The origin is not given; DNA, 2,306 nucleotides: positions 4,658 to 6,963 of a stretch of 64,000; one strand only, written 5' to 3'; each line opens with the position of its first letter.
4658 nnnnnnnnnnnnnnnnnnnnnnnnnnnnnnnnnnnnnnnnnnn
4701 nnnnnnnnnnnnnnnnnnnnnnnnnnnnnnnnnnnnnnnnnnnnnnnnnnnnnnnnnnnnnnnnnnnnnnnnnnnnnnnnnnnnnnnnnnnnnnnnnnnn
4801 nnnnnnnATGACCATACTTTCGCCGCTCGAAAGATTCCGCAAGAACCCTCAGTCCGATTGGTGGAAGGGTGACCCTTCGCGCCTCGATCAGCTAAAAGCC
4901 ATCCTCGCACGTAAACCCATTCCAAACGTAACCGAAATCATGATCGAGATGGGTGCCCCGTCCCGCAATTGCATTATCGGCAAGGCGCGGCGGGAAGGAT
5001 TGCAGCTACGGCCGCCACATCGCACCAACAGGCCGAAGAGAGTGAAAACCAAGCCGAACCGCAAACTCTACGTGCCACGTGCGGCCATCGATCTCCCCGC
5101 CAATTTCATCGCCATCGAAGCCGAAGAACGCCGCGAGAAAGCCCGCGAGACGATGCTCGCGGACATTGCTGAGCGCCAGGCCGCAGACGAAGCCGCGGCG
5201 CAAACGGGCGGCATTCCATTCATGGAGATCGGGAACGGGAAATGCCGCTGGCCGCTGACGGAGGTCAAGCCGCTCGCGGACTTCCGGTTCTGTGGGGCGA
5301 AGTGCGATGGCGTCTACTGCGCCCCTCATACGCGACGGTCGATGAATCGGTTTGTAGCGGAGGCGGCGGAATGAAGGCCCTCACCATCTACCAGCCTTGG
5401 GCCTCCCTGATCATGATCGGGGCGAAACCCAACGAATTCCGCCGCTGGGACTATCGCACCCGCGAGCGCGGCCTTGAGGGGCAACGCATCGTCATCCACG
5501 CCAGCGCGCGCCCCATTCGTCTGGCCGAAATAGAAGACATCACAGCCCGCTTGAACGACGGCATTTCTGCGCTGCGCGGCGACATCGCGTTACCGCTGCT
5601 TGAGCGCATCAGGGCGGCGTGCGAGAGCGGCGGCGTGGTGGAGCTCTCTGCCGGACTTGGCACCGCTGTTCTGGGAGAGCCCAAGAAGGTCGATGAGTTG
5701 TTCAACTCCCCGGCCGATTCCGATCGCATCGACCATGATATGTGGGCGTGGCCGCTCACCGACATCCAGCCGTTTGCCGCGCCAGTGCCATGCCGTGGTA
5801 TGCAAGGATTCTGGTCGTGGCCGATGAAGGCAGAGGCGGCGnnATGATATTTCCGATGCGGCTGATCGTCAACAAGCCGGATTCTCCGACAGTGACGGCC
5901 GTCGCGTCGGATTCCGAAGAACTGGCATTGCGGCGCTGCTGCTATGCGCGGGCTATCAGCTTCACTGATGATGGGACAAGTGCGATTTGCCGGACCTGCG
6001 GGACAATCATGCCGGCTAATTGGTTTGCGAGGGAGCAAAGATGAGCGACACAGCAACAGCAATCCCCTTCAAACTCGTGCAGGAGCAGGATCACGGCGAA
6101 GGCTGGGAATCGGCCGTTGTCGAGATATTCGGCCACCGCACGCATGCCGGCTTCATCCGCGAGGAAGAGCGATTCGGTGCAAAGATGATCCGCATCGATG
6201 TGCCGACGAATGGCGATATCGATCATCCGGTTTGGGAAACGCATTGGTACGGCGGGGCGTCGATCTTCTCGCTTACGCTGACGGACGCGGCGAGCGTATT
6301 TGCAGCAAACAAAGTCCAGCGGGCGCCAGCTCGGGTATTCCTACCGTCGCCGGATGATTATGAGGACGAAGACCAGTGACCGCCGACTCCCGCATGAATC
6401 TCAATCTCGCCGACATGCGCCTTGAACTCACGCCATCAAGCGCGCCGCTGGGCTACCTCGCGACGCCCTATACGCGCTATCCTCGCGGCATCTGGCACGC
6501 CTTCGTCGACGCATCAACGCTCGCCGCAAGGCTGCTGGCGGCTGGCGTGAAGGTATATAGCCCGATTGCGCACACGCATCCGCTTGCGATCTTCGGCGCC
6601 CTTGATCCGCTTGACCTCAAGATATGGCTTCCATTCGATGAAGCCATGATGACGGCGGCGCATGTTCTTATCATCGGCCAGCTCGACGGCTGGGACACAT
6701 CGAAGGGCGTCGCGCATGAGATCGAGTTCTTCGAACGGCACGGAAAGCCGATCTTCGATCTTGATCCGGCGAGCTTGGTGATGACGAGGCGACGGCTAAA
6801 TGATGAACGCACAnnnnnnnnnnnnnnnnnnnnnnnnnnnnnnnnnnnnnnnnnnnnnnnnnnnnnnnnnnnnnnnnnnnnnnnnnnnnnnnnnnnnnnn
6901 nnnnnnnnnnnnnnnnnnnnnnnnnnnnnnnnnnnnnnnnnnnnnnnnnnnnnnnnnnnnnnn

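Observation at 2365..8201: ATGA-chained epigenetic/host-takeover module: DUF5131 three-Cys protein, gamma-class MTase, GcrA homologue, ASCH, DUF1937-like, beta-class MTase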

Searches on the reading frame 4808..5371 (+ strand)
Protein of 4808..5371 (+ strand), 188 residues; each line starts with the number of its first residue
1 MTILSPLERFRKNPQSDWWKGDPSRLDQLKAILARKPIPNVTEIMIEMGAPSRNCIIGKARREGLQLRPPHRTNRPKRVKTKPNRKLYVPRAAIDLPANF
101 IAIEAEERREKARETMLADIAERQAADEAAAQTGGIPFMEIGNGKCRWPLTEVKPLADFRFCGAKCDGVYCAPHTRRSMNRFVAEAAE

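Call 3: search_protein_families(library=pfam, proteins=[window:4808-5371:+], max_evalue=0.01)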
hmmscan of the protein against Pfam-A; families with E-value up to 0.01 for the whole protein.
window:4808-5371:+ (188 aa): 1 family
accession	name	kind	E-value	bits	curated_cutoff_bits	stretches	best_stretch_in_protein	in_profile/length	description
PF07750.17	GcrA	-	2.2e-13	51.3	26.9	1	42-180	22-146/155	GcrA cell cycle regulator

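Call 4: search_protein_families(library=phrogs, proteins=[window:4808-5371:+], max_evalue=0.001)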
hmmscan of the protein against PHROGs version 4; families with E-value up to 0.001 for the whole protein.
window:4808-5371:+ (188 aa): 1 family
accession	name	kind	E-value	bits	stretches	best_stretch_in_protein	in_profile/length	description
phrog_16311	-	unknown function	1.7e-06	29.3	1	42-180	24-145/151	-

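Call 5: search_protein_families(library=ncbifam, proteins=[window:4808-5371:+], max_evalue=0.01)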
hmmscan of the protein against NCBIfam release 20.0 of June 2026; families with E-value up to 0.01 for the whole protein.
window:4808-5371:+ (188 aa): 1 family
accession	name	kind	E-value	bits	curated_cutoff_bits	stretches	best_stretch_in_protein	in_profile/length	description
NF050816.1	sig70cofacGcrA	equivalog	4.2e-11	43.4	280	1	42-177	22-148/173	cell cycle sigma 70 cofactor GcrA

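Call 13: search_dna_similar(query=window:4808-5371:+, collection=phages, mode=protein, max_rows=25)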
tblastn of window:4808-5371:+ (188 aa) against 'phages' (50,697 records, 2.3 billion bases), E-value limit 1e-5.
No match.

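Call 22: find_related_loci(query=window:4808-5371:+, collection=viral_contigs, flank=6000)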
Query window:4808-5371:+ (188 aa) in viral_contigs; peptide patterns used: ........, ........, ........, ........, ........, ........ (x = any residue, [..] = any of these).
1 stretches matched a pattern, but none encodes a relative of the query by tblastn (E <= 1e-3).

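Call 23: search_solved_structures(query=window:4808-5371:+, max_evalue=1, show_alignments=3)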
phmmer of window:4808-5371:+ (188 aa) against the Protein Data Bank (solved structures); distinct sequences matched with E-value up to 1: 2.
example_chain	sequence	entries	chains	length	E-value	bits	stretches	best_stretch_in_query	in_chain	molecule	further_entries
7ye1_G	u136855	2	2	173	7.6e-06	28.7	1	41-177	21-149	Cell cycle regulatory protein GcrA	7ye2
5yix_B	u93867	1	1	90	0.0033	20.1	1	132-177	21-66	Cell cycle regulatory protein GcrA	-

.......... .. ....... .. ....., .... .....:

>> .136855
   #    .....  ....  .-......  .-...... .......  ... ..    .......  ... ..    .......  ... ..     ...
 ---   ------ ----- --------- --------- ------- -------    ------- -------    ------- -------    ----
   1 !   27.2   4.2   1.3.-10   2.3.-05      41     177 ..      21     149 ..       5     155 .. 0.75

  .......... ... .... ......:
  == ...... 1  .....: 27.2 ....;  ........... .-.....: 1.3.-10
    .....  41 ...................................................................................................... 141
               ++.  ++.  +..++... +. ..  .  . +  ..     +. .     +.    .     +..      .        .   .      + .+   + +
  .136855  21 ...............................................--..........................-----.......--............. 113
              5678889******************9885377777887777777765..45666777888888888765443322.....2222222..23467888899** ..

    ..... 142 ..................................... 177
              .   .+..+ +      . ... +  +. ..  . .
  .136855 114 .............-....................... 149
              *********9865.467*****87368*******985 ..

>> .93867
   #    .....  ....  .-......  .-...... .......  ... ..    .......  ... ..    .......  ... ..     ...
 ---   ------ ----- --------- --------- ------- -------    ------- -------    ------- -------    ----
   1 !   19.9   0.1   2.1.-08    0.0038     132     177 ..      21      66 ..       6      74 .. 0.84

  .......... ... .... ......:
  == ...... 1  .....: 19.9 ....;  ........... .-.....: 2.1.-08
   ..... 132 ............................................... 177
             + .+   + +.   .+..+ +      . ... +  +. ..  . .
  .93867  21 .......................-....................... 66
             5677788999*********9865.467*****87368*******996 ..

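Call 24: find_homologous_proteins(query=window:4808-5371:+, max_evalue=0.00001)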
Query window:4808-5371:+ (188 aa): 7 proteins with E <= 0.00001 among 249 candidates.
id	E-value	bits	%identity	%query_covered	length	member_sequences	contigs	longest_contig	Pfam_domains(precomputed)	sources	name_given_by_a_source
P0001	7.5e-123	425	100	100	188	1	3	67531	PF07750.18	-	-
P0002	4.8e-102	357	86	100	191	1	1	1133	PF07750.18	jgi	-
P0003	3.6e-78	279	71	100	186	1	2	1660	PF07750.18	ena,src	-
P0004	4.4e-61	224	79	73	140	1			-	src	-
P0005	1.7e-51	192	57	94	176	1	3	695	PF07750.18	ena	-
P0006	7.6e-22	96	41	91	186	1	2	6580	PF07750.18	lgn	-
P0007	8.1e-7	47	33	85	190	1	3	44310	PF07750.18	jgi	jgi:GcrA cell cycle regulator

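Call 25: find_encoding_contigs(protein=P0001, flank=10000, max_places=5)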
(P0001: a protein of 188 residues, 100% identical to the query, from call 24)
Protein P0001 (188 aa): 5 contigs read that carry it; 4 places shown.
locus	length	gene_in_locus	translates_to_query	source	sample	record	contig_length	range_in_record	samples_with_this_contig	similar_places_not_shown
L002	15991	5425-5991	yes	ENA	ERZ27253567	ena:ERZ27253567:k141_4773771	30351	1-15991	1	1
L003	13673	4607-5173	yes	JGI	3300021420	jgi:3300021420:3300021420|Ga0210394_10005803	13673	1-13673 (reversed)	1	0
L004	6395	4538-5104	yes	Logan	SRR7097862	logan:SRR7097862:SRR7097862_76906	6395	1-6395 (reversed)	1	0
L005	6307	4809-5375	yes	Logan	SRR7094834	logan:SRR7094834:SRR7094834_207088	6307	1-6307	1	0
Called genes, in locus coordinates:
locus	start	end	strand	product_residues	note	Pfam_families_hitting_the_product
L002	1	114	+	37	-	?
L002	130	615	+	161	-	-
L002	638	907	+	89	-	-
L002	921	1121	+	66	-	-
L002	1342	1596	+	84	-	-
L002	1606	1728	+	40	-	-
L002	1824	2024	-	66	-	-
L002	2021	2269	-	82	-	-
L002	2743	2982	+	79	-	-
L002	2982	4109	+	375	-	PF07505:DUF5131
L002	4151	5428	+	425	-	-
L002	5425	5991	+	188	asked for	PF07750:GcrA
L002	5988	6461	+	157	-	-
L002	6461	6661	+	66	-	-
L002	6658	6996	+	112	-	-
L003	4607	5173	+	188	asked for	PF07750:GcrA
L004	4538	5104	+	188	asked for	PF07750:GcrA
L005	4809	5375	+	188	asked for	PF07750:GcrA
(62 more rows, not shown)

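Call 26: find_encoding_contigs(protein=P0007, flank=10000, max_places=4)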
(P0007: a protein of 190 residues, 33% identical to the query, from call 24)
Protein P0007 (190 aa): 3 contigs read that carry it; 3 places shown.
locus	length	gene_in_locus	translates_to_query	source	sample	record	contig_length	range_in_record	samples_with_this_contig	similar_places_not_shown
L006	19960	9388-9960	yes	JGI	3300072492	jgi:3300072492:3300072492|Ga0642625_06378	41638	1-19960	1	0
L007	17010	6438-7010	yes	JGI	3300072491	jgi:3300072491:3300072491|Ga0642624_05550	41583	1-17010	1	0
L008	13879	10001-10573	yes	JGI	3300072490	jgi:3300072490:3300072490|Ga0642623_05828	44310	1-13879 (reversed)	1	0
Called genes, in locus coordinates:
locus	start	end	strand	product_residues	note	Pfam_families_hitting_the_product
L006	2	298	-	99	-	?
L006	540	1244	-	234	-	-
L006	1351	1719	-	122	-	-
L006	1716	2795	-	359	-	PF00589:Phage_integrase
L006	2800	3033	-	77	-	-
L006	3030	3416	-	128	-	-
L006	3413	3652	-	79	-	-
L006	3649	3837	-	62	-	-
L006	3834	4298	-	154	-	-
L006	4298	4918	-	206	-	-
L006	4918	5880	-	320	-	PF13479:AAA_24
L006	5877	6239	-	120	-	-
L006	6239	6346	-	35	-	-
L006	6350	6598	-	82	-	-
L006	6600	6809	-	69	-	-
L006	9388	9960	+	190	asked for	PF07750:GcrA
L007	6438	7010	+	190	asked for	PF07750:GcrA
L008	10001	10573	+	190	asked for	PF07750:GcrA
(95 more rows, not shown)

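Call 27: find_encoding_contigs(protein=P0006, flank=10000, max_places=4)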
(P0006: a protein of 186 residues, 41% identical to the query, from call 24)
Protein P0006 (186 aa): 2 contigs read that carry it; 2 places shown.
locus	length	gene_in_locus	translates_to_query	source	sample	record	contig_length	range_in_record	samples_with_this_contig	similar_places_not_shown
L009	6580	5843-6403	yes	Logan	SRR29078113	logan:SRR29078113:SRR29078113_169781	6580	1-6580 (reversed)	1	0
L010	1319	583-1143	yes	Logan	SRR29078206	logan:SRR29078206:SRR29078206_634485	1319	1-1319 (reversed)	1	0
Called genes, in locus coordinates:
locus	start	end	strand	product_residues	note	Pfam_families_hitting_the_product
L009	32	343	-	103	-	-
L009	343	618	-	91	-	-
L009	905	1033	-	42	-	-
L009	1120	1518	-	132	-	PF01844:HNH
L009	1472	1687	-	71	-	-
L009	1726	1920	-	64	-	-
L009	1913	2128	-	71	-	-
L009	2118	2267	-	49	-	-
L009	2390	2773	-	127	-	-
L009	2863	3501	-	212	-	-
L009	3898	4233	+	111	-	-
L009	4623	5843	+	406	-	-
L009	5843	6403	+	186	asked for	PF07750:GcrA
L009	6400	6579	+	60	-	?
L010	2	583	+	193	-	?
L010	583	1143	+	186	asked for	PF07750:GcrA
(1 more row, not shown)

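Call 89: search_protein_representatives(protein=window:4808-5371:+)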
Query: 188 residues. Proteins with E-value up to 0.001 (for the whole library): 794; up to 1e-10: 18; up to 1e-30: 1. The best 150 are listed.
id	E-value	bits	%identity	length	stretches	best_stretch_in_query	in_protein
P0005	5.5e-52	192.2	59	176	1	14-188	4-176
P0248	4.6e-23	97.9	48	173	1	14-188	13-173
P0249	2.3e-22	95.7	56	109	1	11-108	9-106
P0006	2.4e-22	95.6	45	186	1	17-188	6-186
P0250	1.6e-17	79.9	43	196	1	40-179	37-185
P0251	2.4e-17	79.3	40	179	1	24-179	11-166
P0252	2.7e-17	79.1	41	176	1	25-175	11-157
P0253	1.2e-16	77.0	39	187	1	16-188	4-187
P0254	1.3e-16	76.9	40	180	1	48-188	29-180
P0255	6.4e-14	68.1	44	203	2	106-188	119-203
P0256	3.5e-13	65.7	37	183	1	44-188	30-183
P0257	9.3e-13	64.3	39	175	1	42-188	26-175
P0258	1.1e-11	60.8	42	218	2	112-177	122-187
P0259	1.2e-11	60.7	41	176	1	42-188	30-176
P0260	2.6e-11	59.6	33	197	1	13-185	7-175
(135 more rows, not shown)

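Call 91: search_protein_families(library=pfam, alignment_id=A4, max_evalue=0.001)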
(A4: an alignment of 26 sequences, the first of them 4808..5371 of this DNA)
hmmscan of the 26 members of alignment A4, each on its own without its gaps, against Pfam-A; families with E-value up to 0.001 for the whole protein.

A. member 1, window:4808-5371:+ (188 aa): 1 family
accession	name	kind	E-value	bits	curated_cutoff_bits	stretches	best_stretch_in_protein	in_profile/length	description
PF07750.17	GcrA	-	2.2e-13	51.3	26.9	1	42-180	22-146/155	GcrA cell cycle regulator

B. families by the number of members that match (of 26 scanned): 3 families
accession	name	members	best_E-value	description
PF07750.17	GcrA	11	5.5e-38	GcrA cell cycle regulator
PF02796.21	HTH_7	1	5.9e-05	Helix-turn-helix domain of resolvase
PF13936.12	HTH_38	1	8.4e-05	Helix-turn-helix domain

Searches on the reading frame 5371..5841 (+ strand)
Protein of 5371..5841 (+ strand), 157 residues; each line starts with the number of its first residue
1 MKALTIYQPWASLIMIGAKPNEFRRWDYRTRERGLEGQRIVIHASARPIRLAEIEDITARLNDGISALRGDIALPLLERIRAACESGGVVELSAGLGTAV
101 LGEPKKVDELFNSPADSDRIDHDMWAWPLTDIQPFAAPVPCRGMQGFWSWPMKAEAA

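Call 3: search_protein_families(library=pfam, proteins=[window:5371-5841:+], max_evalue=0.01)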
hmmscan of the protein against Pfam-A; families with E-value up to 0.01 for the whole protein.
window:5371-5841:+ (157 aa): 1 family
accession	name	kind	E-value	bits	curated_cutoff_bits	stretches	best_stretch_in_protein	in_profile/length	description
PF04266.20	ASCH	-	0.0019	19.3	21.2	1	4-59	1-55/103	ASCH domain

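Call 4: search_protein_families(library=phrogs, proteins=[window:5371-5841:+], max_evalue=0.001)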
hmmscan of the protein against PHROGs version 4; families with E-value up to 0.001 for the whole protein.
window:5371-5841:+ (157 aa): 1 family
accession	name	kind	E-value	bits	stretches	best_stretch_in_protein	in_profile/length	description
phrog_3193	-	unknown function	3.7e-24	86.6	1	1-156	85-212/269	-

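Call 5: search_protein_families(library=ncbifam, proteins=[window:5371-5841:+], max_evalue=0.01)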
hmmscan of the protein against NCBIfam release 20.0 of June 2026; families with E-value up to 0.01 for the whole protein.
window:5371-5841:+ (157 aa): 0 families

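Call 85: search_solved_structures(query=window:5371-5841:+, max_evalue=1)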
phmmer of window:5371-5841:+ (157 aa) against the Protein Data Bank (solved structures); distinct sequences matched with E-value up to 1: 5.
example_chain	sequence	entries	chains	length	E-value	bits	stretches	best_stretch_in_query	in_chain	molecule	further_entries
8yxw_A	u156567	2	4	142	0.11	15.5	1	4-47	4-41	Activating signal cointegrator 1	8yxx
8yew_A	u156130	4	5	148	0.12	15.4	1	4-46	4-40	Activating signal cointegrator 1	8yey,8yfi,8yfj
2e5o_A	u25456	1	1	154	0.14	15.2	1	4-46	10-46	Activating signal cointegrator 1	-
9kyk_A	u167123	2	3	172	0.17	14.9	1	4-45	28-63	Activating signal cointegrator 1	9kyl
8alz_A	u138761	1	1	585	0.69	13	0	4-39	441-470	Activating signal cointegrator 1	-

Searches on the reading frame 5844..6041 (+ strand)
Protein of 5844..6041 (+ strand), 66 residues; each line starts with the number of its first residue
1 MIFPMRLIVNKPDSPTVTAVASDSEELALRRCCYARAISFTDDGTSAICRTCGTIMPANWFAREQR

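Call 73: search_protein_families(library=phrogs, proteins=[window:5844-6041:+], max_evalue=0.001)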
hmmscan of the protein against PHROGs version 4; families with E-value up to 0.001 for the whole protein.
window:5844-6041:+ (66 aa): 0 families

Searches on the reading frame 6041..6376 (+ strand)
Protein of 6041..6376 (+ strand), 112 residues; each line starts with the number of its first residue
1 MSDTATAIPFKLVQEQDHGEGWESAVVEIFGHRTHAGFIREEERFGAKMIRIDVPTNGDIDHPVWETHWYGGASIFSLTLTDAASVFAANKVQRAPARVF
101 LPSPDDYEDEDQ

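Call 3: search_protein_families(library=pfam, proteins=[window:6041-6376:+], max_evalue=0.01)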
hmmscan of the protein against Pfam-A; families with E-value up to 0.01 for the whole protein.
window:6041-6376:+ (112 aa): 0 families

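Call 4: search_protein_families(library=phrogs, proteins=[window:6041-6376:+], max_evalue=0.001)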
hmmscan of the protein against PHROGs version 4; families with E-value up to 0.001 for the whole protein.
window:6041-6376:+ (112 aa): 1 family
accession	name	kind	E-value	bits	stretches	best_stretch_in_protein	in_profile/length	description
phrog_29525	-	unknown function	1.8e-28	100.2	1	19-111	11-115/121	-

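Call 5: search_protein_families(library=ncbifam, proteins=[window:6041-6376:+], max_evalue=0.01)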
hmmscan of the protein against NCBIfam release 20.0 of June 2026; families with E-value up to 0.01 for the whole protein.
window:6041-6376:+ (112 aa): 0 families

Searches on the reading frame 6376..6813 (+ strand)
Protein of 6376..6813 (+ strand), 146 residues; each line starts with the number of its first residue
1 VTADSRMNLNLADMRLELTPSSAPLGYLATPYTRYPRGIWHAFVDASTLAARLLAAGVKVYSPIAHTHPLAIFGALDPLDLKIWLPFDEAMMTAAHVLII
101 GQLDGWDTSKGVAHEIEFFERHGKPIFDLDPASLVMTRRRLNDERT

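Call 3: search_protein_families(library=pfam, proteins=[window:6376-6813:+], max_evalue=0.01)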
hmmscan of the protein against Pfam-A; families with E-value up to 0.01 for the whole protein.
window:6376-6813:+ (146 aa): 1 family
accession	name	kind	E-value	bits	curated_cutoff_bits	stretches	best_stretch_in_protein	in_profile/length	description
PF09152.16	DUF1937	-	4e-21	76.2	23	1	27-127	4-112/116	Domain of unknown function (DUF1937)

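Call 4: search_protein_families(library=phrogs, proteins=[window:6376-6813:+], max_evalue=0.001)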
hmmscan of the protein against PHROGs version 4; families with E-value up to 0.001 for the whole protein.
window:6376-6813:+ (146 aa): 1 family
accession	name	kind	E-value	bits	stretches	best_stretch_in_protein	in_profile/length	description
phrog_355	-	DNA, RNA and nucleotide metabolism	3.4e-12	47.3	1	10-132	61-175/249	nucleoside 2-deoxyribosyltransferase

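Call 5: search_protein_families(library=ncbifam, proteins=[window:6376-6813:+], max_evalue=0.01)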
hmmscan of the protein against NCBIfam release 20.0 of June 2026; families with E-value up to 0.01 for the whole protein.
window:6376-6813:+ (146 aa): 0 families

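Call 86: search_solved_structures(query=window:6376-6813:+, max_evalue=1)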
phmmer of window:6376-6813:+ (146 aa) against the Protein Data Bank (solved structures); distinct sequences matched with E-value up to 1: 1.
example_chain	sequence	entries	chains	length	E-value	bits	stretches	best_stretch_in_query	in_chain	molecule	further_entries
1t1j_A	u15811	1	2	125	5.6e-10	42.3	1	27-125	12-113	hypothetical protein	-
